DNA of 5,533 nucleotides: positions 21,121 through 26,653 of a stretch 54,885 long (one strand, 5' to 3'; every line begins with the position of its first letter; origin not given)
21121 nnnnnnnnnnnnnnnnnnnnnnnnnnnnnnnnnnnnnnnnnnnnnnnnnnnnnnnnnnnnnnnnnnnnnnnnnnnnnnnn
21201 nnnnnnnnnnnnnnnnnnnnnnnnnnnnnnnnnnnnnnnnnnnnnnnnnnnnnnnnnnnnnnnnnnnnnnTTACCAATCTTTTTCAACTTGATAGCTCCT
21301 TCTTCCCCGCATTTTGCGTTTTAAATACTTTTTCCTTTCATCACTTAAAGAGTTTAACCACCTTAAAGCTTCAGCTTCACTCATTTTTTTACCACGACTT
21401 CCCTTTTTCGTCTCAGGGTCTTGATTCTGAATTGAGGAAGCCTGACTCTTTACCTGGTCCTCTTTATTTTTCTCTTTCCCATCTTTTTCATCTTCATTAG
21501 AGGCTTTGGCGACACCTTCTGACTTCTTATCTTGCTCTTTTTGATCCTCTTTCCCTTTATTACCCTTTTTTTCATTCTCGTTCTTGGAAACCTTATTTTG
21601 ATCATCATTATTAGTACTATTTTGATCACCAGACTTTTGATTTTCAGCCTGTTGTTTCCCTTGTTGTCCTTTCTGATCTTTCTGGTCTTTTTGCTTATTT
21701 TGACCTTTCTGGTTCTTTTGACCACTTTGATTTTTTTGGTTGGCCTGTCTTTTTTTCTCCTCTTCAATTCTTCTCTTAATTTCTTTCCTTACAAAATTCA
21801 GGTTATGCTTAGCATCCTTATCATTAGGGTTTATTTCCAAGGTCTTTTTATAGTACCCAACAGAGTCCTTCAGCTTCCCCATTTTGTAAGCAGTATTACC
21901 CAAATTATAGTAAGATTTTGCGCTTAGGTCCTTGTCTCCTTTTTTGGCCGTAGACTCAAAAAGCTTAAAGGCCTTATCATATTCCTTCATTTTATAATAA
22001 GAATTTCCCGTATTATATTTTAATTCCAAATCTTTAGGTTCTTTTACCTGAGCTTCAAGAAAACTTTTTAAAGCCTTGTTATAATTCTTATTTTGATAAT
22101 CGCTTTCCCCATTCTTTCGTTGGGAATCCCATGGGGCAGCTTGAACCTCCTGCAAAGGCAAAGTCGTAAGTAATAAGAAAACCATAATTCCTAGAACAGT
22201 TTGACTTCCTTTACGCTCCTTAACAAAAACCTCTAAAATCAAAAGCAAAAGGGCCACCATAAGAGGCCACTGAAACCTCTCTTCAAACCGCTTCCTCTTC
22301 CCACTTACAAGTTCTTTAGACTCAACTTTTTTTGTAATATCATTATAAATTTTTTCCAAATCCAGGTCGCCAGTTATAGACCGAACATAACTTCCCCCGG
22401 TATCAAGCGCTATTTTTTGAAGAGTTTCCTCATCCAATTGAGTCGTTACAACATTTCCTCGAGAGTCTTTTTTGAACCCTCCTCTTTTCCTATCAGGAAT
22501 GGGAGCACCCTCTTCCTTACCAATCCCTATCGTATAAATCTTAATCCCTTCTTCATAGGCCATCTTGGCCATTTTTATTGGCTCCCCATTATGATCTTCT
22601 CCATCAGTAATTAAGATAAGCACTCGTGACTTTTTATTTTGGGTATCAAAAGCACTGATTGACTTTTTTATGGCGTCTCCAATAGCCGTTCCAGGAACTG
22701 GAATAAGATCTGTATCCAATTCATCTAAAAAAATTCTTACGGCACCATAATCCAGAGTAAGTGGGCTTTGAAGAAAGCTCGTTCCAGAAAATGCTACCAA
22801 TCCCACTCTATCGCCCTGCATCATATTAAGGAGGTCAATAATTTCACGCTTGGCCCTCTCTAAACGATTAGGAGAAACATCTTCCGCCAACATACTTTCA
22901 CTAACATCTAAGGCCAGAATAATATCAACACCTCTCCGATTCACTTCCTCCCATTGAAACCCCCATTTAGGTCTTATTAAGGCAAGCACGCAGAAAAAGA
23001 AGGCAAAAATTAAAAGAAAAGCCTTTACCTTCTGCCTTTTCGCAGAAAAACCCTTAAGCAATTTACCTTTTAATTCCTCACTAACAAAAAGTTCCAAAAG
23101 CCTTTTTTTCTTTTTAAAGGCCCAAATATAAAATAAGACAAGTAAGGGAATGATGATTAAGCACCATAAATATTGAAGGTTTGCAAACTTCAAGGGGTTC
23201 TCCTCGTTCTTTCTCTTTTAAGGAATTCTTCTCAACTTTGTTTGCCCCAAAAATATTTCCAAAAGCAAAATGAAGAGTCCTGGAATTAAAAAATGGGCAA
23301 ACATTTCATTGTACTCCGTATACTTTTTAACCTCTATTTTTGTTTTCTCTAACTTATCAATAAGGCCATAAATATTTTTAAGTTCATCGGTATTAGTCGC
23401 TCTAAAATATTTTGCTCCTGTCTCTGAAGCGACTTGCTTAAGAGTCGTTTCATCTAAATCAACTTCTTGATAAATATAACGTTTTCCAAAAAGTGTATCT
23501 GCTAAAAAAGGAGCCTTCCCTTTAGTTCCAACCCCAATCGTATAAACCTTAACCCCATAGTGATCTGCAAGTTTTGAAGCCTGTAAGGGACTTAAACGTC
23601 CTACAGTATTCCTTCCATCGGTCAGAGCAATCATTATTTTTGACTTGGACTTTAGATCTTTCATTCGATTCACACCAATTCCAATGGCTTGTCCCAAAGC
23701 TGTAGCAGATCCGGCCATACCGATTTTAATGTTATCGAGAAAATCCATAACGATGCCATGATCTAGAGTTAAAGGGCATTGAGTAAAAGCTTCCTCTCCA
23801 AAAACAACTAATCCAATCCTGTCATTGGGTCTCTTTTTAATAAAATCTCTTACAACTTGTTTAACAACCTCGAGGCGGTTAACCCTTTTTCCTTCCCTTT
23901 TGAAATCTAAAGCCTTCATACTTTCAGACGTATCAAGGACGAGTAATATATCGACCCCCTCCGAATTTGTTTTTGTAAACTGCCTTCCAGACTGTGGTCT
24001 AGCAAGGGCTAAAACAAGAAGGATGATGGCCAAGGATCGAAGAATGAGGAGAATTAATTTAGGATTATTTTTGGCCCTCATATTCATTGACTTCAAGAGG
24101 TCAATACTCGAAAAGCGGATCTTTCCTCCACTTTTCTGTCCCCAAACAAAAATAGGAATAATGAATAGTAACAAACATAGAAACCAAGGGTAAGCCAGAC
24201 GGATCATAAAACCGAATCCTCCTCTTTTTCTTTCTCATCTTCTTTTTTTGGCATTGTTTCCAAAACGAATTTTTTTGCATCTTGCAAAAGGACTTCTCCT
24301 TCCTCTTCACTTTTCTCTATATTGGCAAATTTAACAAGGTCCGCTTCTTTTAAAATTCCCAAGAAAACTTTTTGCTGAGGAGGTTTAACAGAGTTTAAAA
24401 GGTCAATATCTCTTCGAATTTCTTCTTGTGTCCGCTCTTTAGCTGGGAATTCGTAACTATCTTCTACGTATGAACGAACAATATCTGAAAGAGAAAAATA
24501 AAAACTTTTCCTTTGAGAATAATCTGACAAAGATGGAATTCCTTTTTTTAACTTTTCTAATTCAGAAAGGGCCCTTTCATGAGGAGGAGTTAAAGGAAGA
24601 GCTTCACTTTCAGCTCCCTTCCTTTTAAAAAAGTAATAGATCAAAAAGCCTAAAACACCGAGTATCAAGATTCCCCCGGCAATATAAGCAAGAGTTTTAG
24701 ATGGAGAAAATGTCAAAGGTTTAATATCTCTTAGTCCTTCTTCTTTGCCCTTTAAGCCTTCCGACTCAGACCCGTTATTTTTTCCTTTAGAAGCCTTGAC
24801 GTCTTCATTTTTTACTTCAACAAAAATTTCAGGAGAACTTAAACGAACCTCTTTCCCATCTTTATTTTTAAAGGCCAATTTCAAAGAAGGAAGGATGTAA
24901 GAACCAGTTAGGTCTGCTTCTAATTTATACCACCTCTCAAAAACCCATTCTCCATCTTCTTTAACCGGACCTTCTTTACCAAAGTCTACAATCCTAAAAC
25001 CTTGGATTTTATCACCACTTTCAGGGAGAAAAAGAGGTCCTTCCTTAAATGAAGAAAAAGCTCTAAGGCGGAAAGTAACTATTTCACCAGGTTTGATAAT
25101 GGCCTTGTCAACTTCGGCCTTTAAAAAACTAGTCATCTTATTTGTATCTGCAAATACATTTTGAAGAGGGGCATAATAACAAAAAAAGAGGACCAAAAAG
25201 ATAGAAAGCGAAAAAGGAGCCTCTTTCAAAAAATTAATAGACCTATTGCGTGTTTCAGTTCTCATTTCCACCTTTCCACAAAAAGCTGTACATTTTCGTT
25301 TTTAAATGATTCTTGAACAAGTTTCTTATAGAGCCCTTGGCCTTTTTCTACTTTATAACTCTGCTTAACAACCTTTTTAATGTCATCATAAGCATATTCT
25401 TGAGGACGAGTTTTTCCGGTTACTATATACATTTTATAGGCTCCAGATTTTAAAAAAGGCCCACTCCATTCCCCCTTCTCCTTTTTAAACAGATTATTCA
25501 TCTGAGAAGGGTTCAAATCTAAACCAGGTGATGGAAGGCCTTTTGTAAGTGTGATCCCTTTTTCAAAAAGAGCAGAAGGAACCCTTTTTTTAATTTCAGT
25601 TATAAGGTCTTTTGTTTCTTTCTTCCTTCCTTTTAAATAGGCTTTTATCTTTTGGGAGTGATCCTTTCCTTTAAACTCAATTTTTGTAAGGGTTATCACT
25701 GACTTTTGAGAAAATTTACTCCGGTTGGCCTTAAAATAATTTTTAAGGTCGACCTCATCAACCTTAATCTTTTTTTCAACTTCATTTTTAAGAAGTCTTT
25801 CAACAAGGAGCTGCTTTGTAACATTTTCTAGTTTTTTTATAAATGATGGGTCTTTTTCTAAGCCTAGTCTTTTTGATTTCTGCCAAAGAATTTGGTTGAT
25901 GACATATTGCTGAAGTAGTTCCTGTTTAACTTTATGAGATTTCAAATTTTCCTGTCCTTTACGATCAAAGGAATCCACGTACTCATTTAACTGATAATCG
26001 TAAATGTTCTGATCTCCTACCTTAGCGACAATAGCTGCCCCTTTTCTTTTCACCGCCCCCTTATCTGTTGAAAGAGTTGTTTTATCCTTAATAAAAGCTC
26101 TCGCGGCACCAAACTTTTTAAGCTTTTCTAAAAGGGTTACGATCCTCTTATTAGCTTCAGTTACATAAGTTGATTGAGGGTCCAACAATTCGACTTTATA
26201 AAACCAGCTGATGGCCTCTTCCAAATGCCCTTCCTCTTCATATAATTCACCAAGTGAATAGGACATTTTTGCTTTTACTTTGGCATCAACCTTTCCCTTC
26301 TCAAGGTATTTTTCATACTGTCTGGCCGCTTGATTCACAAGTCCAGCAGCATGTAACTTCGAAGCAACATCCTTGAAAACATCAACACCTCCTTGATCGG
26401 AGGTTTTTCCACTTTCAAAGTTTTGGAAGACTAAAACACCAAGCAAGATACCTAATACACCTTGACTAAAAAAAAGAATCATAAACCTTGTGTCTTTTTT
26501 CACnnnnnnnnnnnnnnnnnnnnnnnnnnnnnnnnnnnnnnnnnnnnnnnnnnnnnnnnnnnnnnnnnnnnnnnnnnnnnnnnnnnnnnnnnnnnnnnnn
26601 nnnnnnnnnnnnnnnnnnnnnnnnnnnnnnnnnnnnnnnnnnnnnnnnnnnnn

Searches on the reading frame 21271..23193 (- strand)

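Call 72: search_protein_families(library=pfam, proteins=[window:21271-23193:-], max_evalue=0.00001)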
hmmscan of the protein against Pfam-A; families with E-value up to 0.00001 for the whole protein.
window:21271-23193:- (640 aa): 7 families
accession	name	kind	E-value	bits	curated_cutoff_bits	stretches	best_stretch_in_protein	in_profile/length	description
PF13519.12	VWA_2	-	3e-19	70.1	27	1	91-199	1-107/107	von Willebrand factor type A domain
PF00092.34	VWA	-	2e-17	64.4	23.8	1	90-266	1-155/174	von Willebrand factor type A domain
PF07719.23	TPR_2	-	6.7e-15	54.4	27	1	425-458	1-34/34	Tetratricopeptide repeat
PF00515.34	TPR_1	-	1.4e-14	53.7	27.8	1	425-458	1-34/34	Tetratricopeptide repeat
PF13424.12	TPR_12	-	2.7e-07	31.1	30.1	1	393-454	7-74/77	Tetratricopeptide repeat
PF13432.12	TPR_16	-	3.8e-06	27.7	32.7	0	393-458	1-64/65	Tetratricopeptide repeat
PF13374.12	TPR_10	-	4.3e-06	27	27.5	0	425-454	2-31/42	Tetratricopeptide repeat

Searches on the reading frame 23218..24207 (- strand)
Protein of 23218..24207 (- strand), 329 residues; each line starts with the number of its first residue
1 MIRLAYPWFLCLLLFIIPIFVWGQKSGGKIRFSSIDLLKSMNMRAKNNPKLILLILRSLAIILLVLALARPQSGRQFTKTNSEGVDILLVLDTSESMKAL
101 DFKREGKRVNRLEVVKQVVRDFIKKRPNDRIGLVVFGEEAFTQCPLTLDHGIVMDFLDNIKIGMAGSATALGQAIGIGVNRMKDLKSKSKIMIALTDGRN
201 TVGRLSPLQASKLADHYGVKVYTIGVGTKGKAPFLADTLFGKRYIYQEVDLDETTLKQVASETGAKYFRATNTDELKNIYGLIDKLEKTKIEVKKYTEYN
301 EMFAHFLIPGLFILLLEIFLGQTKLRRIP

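Call 72: search_protein_families(library=pfam, proteins=[window:23218-24207:-], max_evalue=0.00001)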
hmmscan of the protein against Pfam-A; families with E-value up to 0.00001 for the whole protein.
window:23218-24207:- (329 aa): 3 families
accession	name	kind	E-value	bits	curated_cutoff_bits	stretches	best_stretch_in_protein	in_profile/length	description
PF00092.34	VWA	-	4.7e-23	82.7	23.8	1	86-280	1-172/174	von Willebrand factor type A domain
PF13519.12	VWA_2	-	8.7e-18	65.4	27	1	87-198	1-106/107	von Willebrand factor type A domain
PF07584.16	BatA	-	7.7e-12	45.9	25.9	1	1-71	1-77/77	Aerotolerance regulator N-terminal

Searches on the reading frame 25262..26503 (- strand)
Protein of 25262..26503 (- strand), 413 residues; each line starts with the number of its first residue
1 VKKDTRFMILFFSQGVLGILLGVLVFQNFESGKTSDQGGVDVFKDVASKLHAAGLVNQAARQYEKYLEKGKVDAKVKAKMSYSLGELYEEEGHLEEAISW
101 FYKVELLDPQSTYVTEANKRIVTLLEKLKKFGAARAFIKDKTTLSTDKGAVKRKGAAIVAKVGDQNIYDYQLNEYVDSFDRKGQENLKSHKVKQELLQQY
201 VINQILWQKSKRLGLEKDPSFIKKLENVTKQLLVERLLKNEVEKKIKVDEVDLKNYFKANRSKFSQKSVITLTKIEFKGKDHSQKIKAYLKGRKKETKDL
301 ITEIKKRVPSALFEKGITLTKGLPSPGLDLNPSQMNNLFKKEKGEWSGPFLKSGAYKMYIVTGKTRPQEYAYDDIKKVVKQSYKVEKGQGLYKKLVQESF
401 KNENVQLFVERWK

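Call 72: search_protein_families(library=pfam, proteins=[window:25262-26503:-], max_evalue=0.00001)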
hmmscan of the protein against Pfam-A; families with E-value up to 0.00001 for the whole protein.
window:25262-26503:- (413 aa): 1 family
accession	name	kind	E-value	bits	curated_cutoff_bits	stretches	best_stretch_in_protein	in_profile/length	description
PF13145.12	Rotamase_2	-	4.2e-07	31.2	27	1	248-376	1-120/121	PPIC-type PPIASE domain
